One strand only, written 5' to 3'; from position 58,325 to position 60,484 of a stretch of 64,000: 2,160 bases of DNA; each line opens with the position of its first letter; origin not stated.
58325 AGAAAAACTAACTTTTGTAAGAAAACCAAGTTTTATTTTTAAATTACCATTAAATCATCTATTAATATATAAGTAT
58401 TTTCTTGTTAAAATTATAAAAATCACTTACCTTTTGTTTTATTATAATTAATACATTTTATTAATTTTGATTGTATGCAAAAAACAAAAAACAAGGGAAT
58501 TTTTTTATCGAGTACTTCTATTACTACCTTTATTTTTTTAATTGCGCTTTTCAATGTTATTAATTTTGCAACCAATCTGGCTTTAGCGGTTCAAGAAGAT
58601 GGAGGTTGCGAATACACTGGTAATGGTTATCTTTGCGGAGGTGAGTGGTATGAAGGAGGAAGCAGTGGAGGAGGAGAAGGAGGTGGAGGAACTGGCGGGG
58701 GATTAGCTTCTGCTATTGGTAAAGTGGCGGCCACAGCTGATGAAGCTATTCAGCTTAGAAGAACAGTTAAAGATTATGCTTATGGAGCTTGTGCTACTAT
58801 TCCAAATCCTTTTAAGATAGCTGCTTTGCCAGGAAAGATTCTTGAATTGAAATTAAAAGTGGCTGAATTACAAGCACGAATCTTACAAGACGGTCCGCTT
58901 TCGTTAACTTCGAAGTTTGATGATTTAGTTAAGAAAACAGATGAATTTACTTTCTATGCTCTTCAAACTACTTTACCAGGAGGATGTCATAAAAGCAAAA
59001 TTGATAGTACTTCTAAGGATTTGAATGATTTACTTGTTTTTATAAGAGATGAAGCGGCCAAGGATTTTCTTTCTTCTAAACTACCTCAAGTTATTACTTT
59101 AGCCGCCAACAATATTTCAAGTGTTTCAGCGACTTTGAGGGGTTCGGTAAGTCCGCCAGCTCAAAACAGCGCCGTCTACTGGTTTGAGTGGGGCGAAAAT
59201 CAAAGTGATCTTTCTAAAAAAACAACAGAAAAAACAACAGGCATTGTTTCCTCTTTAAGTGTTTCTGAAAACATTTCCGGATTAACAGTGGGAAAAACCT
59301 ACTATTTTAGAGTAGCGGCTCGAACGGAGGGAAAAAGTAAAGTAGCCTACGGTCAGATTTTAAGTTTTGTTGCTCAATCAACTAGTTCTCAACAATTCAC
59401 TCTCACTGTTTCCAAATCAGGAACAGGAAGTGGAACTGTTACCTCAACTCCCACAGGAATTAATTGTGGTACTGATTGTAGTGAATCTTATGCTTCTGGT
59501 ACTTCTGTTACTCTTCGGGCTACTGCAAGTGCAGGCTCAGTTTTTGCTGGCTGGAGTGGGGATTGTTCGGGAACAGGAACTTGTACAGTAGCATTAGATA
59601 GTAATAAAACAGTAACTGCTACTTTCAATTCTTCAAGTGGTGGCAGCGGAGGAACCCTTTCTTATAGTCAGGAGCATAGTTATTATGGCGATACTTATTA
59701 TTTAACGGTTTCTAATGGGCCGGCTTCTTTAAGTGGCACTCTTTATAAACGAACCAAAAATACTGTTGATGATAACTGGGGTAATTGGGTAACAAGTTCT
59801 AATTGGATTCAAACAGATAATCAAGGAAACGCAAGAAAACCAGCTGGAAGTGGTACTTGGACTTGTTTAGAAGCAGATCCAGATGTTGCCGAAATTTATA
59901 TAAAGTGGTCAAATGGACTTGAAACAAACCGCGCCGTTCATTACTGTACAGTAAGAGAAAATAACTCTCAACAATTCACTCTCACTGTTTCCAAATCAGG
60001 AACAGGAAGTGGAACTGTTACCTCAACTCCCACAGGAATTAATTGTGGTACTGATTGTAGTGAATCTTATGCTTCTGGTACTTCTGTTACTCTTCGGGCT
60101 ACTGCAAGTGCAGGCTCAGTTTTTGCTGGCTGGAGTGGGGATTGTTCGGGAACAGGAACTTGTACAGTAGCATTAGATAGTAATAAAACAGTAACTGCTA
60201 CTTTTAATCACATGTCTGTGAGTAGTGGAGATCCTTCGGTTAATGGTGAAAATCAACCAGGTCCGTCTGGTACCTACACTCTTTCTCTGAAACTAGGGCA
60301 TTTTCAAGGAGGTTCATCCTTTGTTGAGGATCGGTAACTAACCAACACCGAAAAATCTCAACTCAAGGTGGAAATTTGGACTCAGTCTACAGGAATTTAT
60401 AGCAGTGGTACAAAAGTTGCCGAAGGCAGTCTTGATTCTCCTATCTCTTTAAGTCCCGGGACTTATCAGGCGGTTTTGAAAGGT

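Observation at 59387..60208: Near-perfect 243-bp intragenic direct duplication, 579 bp apart, in-frame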

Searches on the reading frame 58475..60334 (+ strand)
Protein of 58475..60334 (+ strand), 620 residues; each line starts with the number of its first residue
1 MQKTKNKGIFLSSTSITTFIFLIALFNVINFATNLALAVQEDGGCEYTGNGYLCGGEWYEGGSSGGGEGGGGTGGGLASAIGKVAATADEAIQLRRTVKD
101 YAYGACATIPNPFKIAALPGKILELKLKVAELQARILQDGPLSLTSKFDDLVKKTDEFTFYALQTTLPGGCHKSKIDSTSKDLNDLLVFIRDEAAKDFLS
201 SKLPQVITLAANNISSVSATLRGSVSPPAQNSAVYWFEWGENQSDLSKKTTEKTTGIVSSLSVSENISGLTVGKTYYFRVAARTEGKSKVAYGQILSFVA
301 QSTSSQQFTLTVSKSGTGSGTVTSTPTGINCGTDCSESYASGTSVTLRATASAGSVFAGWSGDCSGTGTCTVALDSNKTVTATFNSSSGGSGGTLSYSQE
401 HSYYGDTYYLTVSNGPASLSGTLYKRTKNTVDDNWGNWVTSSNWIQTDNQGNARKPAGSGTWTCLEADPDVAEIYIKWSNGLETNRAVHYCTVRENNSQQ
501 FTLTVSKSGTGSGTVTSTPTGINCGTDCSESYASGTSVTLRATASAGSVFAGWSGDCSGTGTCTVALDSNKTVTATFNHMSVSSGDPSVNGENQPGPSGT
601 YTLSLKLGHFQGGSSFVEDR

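Call 4: search_protein_families(library=pfam, proteins=[window:58475-60334:+], max_evalue=0.01)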
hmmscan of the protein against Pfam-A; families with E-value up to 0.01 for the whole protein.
window:58475-60334:+ (620 aa): 2 families
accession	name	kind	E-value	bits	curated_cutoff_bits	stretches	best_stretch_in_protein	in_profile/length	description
PF18998.6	Flg_new_2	-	1.8e-19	69.9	23.6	2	311-386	2-71/73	Divergent InlB B-repeat domain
PF18003.7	DUF3823_C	-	0.0094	17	27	0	253-295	58-101/103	Domain of unknown function (DUF3823_C)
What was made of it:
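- On Pfam PF18998 Flg_new_2 (divergent InlB B-repeat domain): 69.9 bits against a cut-off of 23.6, with two stretches in the 620-aa protein (call 4).
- Checked: Both copies lie in ORF 58475-60337 and each matches Pfam PF18998 Flg_new_2 (69.9 bits against a cut-off of 23.6, two stretches; call 4).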

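Call 11: find_encoding_contigs(protein=window:58475-60334:+, flank=10000, max_places=10)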
Protein window:58475-60334:+ (620 aa): no gene with exactly this product is on record in the collection.

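Call 12: find_homologous_proteins(query=window:58475-60334:+)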
Query window:58475-60334:+ (620 aa): 1602 proteins with E <= 0.001 among 8000 candidates; the best 120 are listed.
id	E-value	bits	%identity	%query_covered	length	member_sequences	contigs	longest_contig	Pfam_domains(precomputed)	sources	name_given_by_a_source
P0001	0.0e+0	1370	100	100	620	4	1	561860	PF18998.7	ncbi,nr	ncbi:MAG: hypothetical protein KatS3mg098_269 [Candidatus Parcubacteria bacterium]|nr:MAG: hypotheti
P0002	1.8e-209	715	47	44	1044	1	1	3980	PF24633.2,PF09479.17,PF18998.7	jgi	jgi:uncharacterized repeat protein (TIGR02543 family)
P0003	1.7e-190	653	95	49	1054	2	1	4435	PF18998.7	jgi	-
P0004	2.9e-189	649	42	44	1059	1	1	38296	PF09479.17,PF18998.7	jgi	jgi:Divergent InlB B-repeat domain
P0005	1.3e-188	646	39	45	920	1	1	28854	PF09479.17,PF18998.7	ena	-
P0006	4.9e-188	645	39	52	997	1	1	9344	PF18998.7,PF00041.28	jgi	-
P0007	3.7e-186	638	42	44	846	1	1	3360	PF09479.17,PF18998.7,PF11095.15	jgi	jgi:hypothetical protein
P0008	7.2e-185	634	48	45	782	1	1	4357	PF23623.2,PF09479.17,PF18998.7,PF23926.3,PF08522.17,PF06739.18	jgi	jgi:uncharacterized protein (DUF2141 family)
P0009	3.9e-182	625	48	44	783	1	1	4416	PF09479.17,PF18998.7,PF23926.3,PF06739.18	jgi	jgi:uncharacterized protein (DUF2141 family)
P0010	2.0e-175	603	40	51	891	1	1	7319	PF09479.17,PF18998.7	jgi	-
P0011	1.5e-169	584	37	47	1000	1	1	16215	PF09479.17,PF18998.7,PF23926.3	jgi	jgi:hypothetical protein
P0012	1.5e-165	570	41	45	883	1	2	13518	PF18998.7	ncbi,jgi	jgi:hypothetical protein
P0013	4.4e-164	565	39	44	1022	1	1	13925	PF09479.17,PF18998.7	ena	-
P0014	1.2e-163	564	41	45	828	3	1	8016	PF18998.7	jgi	jgi:hypothetical protein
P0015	3.0e-162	559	41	45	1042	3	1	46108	PF13529.14,PF18998.7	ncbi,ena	-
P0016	9.2e-162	558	41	44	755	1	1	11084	PF09479.17,PF18998.7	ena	-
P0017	3.6e-161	556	40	46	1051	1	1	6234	PF13529.14,PF18998.7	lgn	-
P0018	7.1e-161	555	40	44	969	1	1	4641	PF09479.17,PF18998.7,PF14339.13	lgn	-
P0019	1.1e-160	554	41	45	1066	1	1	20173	PF13529.14,PF18998.7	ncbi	-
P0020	3.6e-157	543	38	44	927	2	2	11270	PF18998.7,PF00353.26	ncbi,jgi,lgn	ncbi:MAG TPA: hypothetical protein VGB28_00260 [Actinomycetota bacterium]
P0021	7.2e-157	542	39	45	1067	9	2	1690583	PF09479.17,PF18998.7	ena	-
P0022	7.5e-157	542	41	39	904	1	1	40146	PF18998.7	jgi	jgi:hypothetical protein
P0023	4.4e-156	539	39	42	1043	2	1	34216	PF09479.17,PF18998.7,PF00353.26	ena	-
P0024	5.9e-156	539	44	44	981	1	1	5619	PF26549.1,PF18998.7,PF26550.2,PF07676.19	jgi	jgi:Tol biopolymer transport system component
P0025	5.0e-154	532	41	44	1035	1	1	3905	PF09479.17,PF18998.7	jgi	jgi:hypothetical protein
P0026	1.4e-152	528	43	43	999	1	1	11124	PF26549.1,PF00930.28,PF18998.7,PF26550.2,PF07676.19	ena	-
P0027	2.9e-151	523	37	47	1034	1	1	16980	PF09479.17,PF18998.7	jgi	jgi:Divergent InlB B-repeat domain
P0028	5.5e-151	522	38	45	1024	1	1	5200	PF18998.7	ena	-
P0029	1.3e-150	521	42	46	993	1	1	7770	PF13529.14,PF18998.7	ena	-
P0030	2.5e-148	513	38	44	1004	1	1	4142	PF18998.7,PF23926.3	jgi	jgi:NOL1/NOP2/fmu family ribosome biogenesis protein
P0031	8.0e-146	505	39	55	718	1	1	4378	PF09479.17,PF18998.7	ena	-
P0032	1.0e-145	505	37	44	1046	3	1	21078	PF18998.7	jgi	-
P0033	2.8e-145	503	41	43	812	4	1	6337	PF18998.7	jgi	jgi:hypothetical protein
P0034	2.9e-145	503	37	40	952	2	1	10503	PF09479.17,PF18998.7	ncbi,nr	ncbi:MAG: hypothetical protein JNL83_31510, partial [Myxococcales bacterium]|nr:hypothetical protein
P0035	5.9e-145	502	44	45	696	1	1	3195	PF09479.17,PF18998.7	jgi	jgi:hypothetical protein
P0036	7.0e-145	502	37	41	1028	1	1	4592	PF09479.17,PF18998.7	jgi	-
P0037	1.1e-144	501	38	43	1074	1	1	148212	PF18998.7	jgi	-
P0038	1.9e-144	501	44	44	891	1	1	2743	PF25059.2,PF18998.7,PF07705.18,PF00041.28,PF16656.12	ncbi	ncbi:hypothetical protein CCP3SC5AM1_2450001 [Gammaproteobacteria bacterium]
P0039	3.8e-144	500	34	45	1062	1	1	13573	PF22073.3,PF15780.12,PF18998.7,PF22544.3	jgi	jgi:hypothetical protein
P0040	1.4e-142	494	45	44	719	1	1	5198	PF09479.17,PF18998.7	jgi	jgi:hypothetical protein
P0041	3.1e-142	493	44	44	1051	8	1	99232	PF22073.3,PF09479.17,PF25275.2,PF18998.7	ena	-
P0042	3.3e-142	493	42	43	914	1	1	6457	PF26549.1,PF00930.28,PF18998.7,PF26550.2,PF07676.19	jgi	jgi:Tol biopolymer transport system component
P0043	2.3e-141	490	34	40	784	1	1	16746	PF18998.7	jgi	jgi:hypothetical protein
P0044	2.5e-141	490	42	42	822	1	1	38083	PF18998.7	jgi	jgi:hypothetical protein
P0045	9.3e-141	488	39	44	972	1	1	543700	PF09479.17,PF18998.7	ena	-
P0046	1.9e-140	487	40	44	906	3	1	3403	PF26696.1,PF18998.7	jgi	-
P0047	2.6e-140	487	37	44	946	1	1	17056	PF09479.17,PF18998.7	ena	-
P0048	7.4e-140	485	37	43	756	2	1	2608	PF09479.17,PF18998.7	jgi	-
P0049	4.5e-138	480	35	47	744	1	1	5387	PF18998.7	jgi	-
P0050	1.2e-136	475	37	44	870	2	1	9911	PF09479.17,PF18998.7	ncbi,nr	ncbi:MAG: InlB B-repeat-containing protein [Myxococcales bacterium]|nr:InlB B-repeat-containing prot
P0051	1.7e-136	474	39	43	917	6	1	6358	PF26549.1,PF00930.28,PF18998.7,PF26550.2,PF07676.19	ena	-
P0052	3.6e-136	473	46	44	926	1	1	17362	PF18998.7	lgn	-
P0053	5.3e-136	473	40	43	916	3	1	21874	PF26549.1,PF00930.28,PF18998.7,PF26550.2,PF07676.19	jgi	jgi:Tol biopolymer transport system component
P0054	2.0e-132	461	38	45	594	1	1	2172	PF18998.7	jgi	jgi:uncharacterized repeat protein (TIGR02543 family)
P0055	5.4e-132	459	39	44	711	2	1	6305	PF09479.17,PF18998.7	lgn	-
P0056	6.4e-132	459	35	44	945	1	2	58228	PF09479.17,PF18998.7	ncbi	-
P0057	5.4e-131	456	37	39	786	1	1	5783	PF18998.7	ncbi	-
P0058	4.1e-130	453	40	45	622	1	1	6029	PF09479.17,PF18998.7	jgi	-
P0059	1.3e-128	448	39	46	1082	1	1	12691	PF09479.17,PF00801.27,PF18998.7,PF18911.7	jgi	jgi:uncharacterized repeat protein (TIGR02543 family)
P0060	2.2e-128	448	43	43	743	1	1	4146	PF18998.7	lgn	-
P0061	5.6e-128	446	37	45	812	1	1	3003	PF26696.1,PF18998.7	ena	-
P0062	1.1e-127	445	40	43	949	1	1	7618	PF18998.7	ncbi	-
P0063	1.2e-127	445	62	13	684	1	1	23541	PF18998.7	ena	-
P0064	2.4e-127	444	43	41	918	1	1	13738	PF18998.7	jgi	jgi:hypothetical protein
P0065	7.2e-127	443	44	45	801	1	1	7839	PF18998.7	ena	-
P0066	1.2e-126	442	35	45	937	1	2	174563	PF18998.7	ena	-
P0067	7.1e-126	439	35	44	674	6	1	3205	PF18998.7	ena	-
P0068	9.3e-126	439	40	44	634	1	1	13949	PF09479.17,PF18998.7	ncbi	-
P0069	1.2e-124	435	37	50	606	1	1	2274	PF09479.17,PF18998.7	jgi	jgi:hypothetical protein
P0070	2.2e-124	434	41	45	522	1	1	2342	PF09479.17,PF18998.7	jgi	jgi:hypothetical protein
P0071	6.6e-124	433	40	44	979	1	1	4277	PF09479.17,PF18998.7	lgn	-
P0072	4.8e-123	430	40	44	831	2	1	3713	PF26549.1,PF00930.28,PF18998.7,PF26550.2,PF07676.19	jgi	jgi:Tol biopolymer transport system component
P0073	7.7e-123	429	41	43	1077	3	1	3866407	PF09479.17,PF18998.7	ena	-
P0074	8.3e-123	429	45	44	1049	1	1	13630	PF22073.3,PF09479.17,PF15780.12,PF18998.7,PF12371.15,PF22544.3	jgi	-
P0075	3.5e-122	427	44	44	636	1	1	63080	PF09479.17,PF18998.7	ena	-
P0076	4.5e-122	427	39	45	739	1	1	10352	PF18998.7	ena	-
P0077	5.6e-122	426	39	49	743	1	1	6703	PF09479.17,PF18998.7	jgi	jgi:hypothetical protein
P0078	8.3e-122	426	37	48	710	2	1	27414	PF18998.7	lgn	-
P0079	1.0e-120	422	34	55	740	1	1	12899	PF18998.7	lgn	-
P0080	5.9e-120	420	42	49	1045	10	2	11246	PF22073.3,PF13229.13,PF09479.17,PF15780.12,PF18998.7,PF22544.3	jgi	-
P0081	6.2e-120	420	37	49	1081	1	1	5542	PF18998.7,PF27052.1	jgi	jgi:List-Bact-rpt repeat protein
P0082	4.1e-119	417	38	40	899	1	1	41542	PF09479.17,PF03160.21,PF18998.7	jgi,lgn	jgi:hypothetical protein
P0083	8.1e-119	416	44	44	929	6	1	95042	PF18998.7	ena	-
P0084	1.6e-118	415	35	42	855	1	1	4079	PF18998.7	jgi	-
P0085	1.8e-118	415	40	44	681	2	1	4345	PF18998.7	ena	-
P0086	4.1e-118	414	36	44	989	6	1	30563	PF09479.17,PF18998.7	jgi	jgi:hypothetical protein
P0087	5.0e-118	413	43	43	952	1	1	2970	PF09479.17,PF18998.7,PF03793.25,PF13620.13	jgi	jgi:hypothetical protein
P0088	1.4e-117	412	42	42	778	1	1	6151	PF18998.7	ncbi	ncbi:MAG: InlB B-repeat-containing protein [Candidatus Binatia bacterium]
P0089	5.9e-117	410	39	49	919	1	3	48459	PF13948.12,PF18998.7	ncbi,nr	ncbi:MAG: DUF4215 domain-containing protein [Deltaproteobacteria bacterium]|nr:DUF4215 domain-contai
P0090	2.9e-116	408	34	57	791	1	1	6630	PF18998.7,PF00041.28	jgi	jgi:uncharacterized repeat protein (TIGR02543 family)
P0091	4.3e-116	407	42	43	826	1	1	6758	PF26549.1,PF00930.28,PF18998.7,PF26550.2,PF07676.19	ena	-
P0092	9.7e-116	406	39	40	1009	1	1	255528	PF00754.32,PF09479.17,PF18998.7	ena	-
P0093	1.1e-115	406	49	45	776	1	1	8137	PF09479.17,PF18998.7,PF00082.28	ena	-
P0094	1.1e-114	402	41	46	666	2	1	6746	PF09479.17,PF18998.7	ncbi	-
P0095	1.1e-113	399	44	47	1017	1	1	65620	PF13688.13,PF18998.7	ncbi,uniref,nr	ncbi:InlB B-repeat-containing protein [Oryzibacter oryziterrae]|uniref:InlB B-repeat-containing prot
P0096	1.3e-113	399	36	44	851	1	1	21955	PF13385.14,PF18998.7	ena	-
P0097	9.6e-113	396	39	47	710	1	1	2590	PF18998.7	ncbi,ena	-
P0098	1.2e-112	396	40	45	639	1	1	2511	PF09479.17,PF18998.7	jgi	jgi:hypothetical protein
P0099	4.7e-112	394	45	48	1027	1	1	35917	PF09479.17,PF18998.7,PF00082.28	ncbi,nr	ncbi:MAG: S8 family serine peptidase [Rubrivivax sp.]|nr:S8 family serine peptidase [Rubrivivax sp.]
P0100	9.8e-112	393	40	44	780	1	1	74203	PF09479.17,PF18998.7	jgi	jgi:hypothetical protein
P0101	2.4e-111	391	39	46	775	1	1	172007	PF19408.6,PF11617.14,PF18998.7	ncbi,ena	-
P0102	9.6e-111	389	42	48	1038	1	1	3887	PF22073.3,PF24771.4,PF09479.17,PF15780.12,PF07610.18,PF14874.13,PF18998.7,PF22067.3,PF12371.15,PF22544.3,PF00630.26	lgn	-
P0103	2.2e-110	388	39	44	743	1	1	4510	PF18998.7,PF00041.28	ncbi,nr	ncbi:MAG TPA: hypothetical protein VEG33_05475, partial [Streptosporangiaceae bacterium]|nr:hypothet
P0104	3.5e-110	387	36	49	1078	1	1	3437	PF18998.7,PF27052.1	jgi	jgi:hypothetical protein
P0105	6.4e-110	387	32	44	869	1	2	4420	PF15780.12,PF18998.7,PF22544.3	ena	-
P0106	7.8e-110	386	44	45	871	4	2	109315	PF18998.7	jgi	jgi:hypothetical protein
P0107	2.3e-109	385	39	45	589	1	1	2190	PF09479.17,PF18998.7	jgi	-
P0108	7.0e-109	383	39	44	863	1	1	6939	PF09479.17,PF18998.7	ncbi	-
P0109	8.7e-109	383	37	46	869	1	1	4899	PF18998.7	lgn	-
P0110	1.4e-108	382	41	50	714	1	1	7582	PF09479.17,PF18998.7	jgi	jgi:hypothetical protein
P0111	6.2e-108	380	42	44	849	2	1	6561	PF18998.7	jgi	jgi:hypothetical protein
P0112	9.3e-108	379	40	44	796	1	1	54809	PF18998.7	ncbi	ncbi:MAG: IPTL-CTERM sorting domain-containing protein [Betaproteobacteria bacterium]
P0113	8.6e-107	376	38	47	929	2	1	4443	PF13948.12,PF18998.7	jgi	jgi:cysteine-rich repeat protein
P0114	1.3e-106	376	45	47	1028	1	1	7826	PF05257.23,PF09479.17,PF18998.7,PF00395.26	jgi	jgi:uncharacterized repeat protein (TIGR02543 family)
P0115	2.8e-106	375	39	49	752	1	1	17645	PF18998.7,PF23926.3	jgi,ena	-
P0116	3.8e-106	374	33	44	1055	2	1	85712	PF13385.14,PF18998.7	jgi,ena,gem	-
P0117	4.0e-106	374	35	44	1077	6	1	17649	PF18998.7,PF02333.21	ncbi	-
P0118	5.4e-106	374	68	14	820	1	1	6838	PF26766.1,PF09479.17,PF18998.7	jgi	jgi:hypothetical protein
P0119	2.0e-105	372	37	44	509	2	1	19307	PF18998.7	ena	-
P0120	3.7e-105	371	34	40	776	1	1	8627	PF18998.7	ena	-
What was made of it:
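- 58475..60337 (+): N-terminal fragment (620 codons, annotated KatS3mg098_269) of the surface-protein gene. By inspection it holds a signal-peptide-like N-terminus, a Cys/Gly-rich stretch, a helical region, an FN3-like domain, then R_A, S, R_B and the first 42 residues of domain X. 100% match to P0001 (call 12).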

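Call 15: find_encoding_contigs(protein=P0003, flank=10000, max_places=10)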
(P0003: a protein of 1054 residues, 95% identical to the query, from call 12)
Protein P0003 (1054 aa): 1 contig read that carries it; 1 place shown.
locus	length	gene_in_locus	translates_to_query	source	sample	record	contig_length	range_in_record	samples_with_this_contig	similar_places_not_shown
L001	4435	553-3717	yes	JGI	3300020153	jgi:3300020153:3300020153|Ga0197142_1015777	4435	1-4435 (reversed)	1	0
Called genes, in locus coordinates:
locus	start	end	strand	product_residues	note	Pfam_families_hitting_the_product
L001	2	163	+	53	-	?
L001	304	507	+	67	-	-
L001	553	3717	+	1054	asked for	PF18998:Flg_new_2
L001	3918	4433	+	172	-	?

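Call 16: find_encoding_contigs(protein=P0001, flank=10000, max_places=10)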
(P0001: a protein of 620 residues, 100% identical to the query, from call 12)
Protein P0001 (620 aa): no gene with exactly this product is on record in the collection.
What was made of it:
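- Tried and rejected: Exact-protein contig look-ups for the window protein (calls 11, 16).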

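Call 31: find_related_loci(query=window:58475-60334:+, collection=metagenome_contigs, flank=6000)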
Query window:58475-60334:+ (620 aa) in metagenome_contigs; peptide patterns used: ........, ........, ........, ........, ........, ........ (x = any residue, [..] = any of these).
36 stretches matched a pattern; 1 encode a relative of the query (tblastn E <= 1e-3); 1 distinct loci.
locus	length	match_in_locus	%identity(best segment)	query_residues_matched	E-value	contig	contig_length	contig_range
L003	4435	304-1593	95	1-620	0e+0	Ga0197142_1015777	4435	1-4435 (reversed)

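Call 32: find_related_loci(query=window:58475-60334:+, collection=genome_contigs, flank=6000)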
Query window:58475-60334:+ (620 aa) in genome_contigs; peptide patterns used: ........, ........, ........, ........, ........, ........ (x = any residue, [..] = any of these).
36 stretches matched a pattern, but none encodes a relative of the query by tblastn (E <= 1e-3).

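Call 33: list_cluster_members(proteins=[P0001, P0003, P0122, P0121])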
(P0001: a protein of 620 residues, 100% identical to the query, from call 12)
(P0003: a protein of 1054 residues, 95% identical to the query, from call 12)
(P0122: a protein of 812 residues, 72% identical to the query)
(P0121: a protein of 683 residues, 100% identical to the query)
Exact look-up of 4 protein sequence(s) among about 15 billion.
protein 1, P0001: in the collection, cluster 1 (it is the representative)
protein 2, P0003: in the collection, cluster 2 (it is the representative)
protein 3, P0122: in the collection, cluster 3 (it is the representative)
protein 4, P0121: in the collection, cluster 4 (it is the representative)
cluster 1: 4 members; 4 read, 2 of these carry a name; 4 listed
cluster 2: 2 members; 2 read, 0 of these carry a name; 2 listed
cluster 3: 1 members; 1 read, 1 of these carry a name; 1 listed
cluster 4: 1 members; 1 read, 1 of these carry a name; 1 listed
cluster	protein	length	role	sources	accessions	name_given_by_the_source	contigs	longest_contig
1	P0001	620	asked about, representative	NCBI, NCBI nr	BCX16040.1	MAG: hypothetical protein KatS3mg098_269 [Candidatus Parcubacteria bacterium]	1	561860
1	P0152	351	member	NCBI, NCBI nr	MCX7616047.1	MAG: fibronectin type III domain-containing protein, partial [Patescibacteria group ... | fibronectin type III domain-containing protein [Patescibacteria group bacterium]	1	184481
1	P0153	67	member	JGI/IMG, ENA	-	-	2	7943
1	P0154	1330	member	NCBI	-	-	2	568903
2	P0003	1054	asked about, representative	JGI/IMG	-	-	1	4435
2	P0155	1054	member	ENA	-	-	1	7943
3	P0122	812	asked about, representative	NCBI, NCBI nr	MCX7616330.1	MAG: hypothetical protein N2Z68_03000, partial [Patescibacteria group bacterium] | hypothetical protein [Patescibacteria group bacterium]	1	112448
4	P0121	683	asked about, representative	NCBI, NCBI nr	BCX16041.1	MAG: hypothetical protein KatS3mg098_270 [Candidatus Parcubacteria bacterium]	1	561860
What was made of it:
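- No S-containing fragment from that sample appeared among the close hits of the protein search (calls 12, 33).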
